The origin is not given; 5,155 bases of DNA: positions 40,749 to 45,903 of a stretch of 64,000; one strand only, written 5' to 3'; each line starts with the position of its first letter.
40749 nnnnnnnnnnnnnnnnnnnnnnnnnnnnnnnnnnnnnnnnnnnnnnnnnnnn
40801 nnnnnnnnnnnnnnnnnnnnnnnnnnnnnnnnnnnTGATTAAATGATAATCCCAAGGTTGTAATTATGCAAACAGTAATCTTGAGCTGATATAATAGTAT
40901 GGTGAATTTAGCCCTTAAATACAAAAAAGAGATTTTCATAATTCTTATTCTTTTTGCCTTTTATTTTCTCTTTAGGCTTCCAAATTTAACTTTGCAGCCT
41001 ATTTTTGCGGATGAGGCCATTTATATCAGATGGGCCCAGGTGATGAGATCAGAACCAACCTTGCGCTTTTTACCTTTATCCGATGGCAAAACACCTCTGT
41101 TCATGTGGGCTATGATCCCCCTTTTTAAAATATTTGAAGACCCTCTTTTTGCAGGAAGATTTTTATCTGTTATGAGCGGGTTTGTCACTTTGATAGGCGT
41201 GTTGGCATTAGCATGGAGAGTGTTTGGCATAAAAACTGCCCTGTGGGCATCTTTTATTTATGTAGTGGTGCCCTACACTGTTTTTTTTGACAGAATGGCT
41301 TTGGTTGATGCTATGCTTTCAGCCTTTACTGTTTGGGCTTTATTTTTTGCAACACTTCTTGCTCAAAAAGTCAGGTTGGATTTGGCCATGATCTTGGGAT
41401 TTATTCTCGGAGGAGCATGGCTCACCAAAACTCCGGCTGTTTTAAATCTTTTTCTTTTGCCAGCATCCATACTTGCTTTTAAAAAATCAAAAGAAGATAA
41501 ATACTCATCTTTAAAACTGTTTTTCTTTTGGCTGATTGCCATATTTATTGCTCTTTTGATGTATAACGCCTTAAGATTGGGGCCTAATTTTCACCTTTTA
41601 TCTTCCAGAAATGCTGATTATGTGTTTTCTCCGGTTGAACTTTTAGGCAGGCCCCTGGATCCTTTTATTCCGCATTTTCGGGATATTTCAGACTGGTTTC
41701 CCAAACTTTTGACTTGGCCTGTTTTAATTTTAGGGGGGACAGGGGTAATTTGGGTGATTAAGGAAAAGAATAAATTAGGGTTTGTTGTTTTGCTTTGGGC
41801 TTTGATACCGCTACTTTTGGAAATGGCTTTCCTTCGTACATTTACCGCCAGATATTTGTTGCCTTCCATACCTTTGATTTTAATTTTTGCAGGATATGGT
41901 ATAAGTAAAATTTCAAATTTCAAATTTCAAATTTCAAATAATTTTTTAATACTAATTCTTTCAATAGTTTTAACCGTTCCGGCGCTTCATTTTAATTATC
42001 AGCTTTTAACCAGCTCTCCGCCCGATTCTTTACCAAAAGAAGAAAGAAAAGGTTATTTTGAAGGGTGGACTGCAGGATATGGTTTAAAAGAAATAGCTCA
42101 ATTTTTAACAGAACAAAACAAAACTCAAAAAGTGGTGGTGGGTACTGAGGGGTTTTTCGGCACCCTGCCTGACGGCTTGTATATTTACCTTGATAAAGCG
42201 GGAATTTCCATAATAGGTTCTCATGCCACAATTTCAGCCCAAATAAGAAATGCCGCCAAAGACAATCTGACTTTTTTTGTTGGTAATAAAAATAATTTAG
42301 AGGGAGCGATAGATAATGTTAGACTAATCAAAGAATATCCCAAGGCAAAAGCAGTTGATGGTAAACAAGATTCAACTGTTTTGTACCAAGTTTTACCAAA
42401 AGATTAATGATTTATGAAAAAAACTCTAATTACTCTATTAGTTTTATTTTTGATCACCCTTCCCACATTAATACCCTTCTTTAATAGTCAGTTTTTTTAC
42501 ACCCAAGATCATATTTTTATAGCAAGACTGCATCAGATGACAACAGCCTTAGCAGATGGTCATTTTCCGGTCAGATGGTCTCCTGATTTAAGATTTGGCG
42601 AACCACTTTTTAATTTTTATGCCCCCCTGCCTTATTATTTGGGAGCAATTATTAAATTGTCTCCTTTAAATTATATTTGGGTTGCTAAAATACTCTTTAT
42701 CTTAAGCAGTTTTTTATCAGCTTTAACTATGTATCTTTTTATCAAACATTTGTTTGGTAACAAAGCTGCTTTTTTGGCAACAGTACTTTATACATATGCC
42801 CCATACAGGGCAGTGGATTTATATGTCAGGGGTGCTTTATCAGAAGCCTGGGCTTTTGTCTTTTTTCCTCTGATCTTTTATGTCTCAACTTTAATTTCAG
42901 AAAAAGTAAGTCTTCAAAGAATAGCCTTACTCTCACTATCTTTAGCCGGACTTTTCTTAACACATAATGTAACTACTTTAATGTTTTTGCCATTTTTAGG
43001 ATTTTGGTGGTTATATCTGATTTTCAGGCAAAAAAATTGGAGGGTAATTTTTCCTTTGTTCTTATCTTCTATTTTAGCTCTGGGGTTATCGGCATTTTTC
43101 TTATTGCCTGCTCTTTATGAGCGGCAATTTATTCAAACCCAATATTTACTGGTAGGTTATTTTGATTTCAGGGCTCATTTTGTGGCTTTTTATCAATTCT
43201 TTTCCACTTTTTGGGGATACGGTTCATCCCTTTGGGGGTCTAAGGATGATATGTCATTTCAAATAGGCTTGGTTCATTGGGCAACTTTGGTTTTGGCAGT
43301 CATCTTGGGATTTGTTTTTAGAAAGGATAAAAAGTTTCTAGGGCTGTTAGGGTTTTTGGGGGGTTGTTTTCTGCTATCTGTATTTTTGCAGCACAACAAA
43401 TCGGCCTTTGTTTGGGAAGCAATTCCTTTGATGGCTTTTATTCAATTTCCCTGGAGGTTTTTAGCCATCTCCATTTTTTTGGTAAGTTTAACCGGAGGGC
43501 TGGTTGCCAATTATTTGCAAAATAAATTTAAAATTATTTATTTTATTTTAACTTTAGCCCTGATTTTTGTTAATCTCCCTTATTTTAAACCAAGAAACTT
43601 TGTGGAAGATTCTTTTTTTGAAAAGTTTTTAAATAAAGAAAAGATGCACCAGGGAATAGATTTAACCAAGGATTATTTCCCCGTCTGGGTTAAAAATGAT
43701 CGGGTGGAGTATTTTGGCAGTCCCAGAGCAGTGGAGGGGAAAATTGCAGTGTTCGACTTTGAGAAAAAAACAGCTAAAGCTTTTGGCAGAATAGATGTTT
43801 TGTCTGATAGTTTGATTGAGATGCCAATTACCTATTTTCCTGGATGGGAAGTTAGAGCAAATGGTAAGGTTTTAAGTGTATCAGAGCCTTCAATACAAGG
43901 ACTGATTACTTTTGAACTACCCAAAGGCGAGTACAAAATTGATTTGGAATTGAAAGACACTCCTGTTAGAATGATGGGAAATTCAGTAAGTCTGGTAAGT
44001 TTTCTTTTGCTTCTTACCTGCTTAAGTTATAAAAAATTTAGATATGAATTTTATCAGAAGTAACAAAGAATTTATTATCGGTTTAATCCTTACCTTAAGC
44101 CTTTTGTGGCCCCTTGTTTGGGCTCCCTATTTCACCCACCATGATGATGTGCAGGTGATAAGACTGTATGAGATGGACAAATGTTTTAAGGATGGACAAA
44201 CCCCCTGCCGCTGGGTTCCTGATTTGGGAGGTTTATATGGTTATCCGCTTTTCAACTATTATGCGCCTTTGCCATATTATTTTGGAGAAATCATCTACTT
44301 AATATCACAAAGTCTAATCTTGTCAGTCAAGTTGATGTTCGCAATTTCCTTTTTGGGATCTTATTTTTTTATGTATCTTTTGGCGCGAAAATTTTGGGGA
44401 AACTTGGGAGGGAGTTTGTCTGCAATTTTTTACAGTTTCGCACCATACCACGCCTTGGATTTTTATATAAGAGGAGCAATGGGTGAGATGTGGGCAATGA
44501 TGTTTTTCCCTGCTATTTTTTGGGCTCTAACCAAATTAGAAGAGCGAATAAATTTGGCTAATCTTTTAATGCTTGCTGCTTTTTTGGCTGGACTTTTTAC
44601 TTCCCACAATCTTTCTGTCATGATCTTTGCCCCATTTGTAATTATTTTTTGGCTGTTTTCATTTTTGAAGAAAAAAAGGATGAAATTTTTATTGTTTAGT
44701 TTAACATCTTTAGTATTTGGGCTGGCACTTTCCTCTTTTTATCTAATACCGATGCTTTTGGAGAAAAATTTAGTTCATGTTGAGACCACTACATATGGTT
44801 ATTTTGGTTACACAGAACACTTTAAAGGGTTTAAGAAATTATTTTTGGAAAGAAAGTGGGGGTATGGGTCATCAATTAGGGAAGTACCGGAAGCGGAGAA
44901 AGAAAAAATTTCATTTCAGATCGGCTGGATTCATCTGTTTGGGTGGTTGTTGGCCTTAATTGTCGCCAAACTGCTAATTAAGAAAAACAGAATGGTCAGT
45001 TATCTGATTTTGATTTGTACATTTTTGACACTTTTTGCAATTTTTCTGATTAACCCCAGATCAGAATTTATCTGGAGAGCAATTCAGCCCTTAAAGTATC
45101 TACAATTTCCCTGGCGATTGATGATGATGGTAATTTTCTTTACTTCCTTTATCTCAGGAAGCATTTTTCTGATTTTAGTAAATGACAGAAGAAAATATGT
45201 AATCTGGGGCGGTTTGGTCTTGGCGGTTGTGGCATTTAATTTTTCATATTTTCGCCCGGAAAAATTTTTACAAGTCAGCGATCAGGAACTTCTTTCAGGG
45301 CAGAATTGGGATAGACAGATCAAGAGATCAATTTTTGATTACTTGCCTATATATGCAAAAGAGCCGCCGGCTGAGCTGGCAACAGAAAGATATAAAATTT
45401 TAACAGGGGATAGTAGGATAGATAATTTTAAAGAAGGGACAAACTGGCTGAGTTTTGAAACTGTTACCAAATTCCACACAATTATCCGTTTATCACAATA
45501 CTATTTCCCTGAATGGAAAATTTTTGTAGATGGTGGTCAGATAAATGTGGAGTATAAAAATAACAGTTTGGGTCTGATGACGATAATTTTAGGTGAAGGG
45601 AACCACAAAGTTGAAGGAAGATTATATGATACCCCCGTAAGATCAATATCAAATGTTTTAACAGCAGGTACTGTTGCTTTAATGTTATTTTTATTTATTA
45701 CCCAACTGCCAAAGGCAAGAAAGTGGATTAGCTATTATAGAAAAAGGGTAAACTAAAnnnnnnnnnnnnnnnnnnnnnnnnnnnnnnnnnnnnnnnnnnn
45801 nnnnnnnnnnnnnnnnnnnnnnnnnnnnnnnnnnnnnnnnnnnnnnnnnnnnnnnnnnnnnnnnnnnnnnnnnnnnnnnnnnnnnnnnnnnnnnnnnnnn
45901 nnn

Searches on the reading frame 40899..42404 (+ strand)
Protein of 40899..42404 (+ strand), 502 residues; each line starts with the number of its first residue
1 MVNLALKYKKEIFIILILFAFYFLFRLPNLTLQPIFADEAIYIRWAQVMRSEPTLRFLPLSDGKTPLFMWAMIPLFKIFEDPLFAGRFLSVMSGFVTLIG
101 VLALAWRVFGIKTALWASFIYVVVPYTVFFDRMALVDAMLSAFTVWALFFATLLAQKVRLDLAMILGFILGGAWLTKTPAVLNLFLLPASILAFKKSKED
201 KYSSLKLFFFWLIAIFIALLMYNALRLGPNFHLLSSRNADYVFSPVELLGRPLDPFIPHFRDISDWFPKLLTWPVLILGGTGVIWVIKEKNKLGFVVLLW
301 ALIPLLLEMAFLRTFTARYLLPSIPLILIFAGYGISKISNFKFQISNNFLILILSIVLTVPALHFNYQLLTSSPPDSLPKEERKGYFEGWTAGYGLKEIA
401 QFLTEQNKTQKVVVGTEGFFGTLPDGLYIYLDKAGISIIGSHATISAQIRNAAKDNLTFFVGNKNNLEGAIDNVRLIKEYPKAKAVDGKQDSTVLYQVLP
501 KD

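Call 6: search_protein_families(library=pfam, proteins=[window:40899-42404:+], max_evalue=0.01)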
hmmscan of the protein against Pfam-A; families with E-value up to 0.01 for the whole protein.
window:40899-42404:+ (502 aa): 1 family
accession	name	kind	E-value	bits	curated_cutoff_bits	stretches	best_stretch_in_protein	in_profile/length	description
PF13231.12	PMT_2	-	2e-11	44.8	26.1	1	64-221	2-153/160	Dolichyl-phosphate-mannose-protein mannosyltransferase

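Call 7: search_protein_families(library=ncbifam, proteins=[window:40899-42404:+], max_evalue=1)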
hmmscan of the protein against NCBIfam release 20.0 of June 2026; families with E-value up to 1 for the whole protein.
window:40899-42404:+ (502 aa): 1 family
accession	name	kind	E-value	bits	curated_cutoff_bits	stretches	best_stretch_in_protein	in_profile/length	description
TIGR03663.1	TIGR03663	subfamily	1.4e-07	30.9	126.25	1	14-185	3-171/435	flippase activity-associated protein Agl23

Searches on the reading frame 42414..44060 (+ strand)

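Call 6: search_protein_families(library=pfam, proteins=[window:42414-44060:+], max_evalue=0.01)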
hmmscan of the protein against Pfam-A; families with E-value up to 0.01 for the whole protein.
window:42414-44060:+ (549 aa): 1 family
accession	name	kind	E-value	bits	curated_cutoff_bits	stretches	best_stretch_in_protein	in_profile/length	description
PF10131.15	PTPS_related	-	1.9e-06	27.1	26.4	1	66-396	1-312/621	6-pyruvoyl-tetrahydropterin synthase related domain; membrane protein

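Call 7: search_protein_families(library=ncbifam, proteins=[window:42414-44060:+], max_evalue=1)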
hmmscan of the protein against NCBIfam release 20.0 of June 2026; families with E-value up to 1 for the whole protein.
window:42414-44060:+ (549 aa): 0 families

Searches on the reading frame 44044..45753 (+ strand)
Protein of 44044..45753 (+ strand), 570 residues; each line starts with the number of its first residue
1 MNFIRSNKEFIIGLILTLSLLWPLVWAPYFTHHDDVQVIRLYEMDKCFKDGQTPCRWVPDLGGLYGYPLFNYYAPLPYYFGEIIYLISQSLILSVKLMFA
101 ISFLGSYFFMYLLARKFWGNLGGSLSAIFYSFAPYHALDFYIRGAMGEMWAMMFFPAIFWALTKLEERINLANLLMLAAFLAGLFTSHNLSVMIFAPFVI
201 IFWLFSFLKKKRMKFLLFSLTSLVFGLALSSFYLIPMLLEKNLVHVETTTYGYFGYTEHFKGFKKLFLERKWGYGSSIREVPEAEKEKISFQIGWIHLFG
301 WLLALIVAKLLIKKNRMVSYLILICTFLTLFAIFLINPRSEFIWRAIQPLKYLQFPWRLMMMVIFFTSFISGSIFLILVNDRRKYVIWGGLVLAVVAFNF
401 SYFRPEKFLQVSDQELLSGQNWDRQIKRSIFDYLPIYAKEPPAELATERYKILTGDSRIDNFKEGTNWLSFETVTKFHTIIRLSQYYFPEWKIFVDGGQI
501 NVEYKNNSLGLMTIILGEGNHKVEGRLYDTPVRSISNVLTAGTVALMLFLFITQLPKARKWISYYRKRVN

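Call 6: search_protein_families(library=pfam, proteins=[window:44044-45753:+], max_evalue=0.01)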
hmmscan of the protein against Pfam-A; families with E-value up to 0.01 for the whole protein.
window:44044-45753:+ (570 aa): 2 families
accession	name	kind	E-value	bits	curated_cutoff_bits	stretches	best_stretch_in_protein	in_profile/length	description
PF10131.15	PTPS_related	-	2.5e-10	39.9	26.4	1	70-412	1-321/621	6-pyruvoyl-tetrahydropterin synthase related domain; membrane protein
PF13231.12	PMT_2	-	0.0046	17.6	26.1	1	74-224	3-152/160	Dolichyl-phosphate-mannose-protein mannosyltransferase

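Call 7: search_protein_families(library=ncbifam, proteins=[window:44044-45753:+], max_evalue=1)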
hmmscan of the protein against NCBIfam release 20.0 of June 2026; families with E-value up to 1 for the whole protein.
window:44044-45753:+ (570 aa): 0 families
